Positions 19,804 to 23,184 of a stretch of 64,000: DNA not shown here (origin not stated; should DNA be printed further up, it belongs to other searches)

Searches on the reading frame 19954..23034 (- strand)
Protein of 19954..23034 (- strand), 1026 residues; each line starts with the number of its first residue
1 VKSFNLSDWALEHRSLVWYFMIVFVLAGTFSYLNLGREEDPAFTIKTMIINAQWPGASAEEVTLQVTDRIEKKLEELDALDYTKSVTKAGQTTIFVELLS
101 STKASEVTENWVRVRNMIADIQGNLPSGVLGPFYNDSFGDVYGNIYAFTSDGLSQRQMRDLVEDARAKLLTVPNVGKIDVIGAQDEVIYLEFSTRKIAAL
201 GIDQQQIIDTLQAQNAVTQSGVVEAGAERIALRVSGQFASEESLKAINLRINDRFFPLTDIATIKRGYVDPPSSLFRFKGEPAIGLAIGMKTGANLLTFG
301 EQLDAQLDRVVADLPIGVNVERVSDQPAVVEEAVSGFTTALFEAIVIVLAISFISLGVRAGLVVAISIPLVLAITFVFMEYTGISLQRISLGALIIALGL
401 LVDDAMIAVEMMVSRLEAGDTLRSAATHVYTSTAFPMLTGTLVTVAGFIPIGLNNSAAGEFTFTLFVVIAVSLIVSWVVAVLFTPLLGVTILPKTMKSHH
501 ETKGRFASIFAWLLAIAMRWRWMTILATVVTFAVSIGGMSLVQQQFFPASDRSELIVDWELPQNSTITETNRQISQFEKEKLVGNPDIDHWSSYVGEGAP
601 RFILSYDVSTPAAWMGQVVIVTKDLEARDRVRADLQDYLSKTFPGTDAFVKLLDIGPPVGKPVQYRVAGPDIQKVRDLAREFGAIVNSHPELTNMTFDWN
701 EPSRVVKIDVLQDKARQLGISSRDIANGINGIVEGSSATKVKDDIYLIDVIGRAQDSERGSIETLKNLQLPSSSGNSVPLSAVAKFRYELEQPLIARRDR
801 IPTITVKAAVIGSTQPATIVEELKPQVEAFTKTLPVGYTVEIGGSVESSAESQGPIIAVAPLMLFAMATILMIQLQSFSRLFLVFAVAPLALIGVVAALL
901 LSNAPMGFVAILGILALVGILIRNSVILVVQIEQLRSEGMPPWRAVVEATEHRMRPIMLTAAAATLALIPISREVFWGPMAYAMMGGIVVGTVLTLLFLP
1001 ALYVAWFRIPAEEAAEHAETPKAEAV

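Call 66: search_protein_families(library=pfam, proteins=[window:19954-23034:-], max_evalue=0.00001)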
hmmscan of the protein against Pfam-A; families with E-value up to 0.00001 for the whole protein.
window:19954-23034:- (1026 aa): 1 family
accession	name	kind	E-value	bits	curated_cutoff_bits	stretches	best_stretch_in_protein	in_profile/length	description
PF00873.25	ACR_tran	-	1.9e-155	519.6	28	1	7-1004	2-1018/1021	AcrB/AcrD/AcrF family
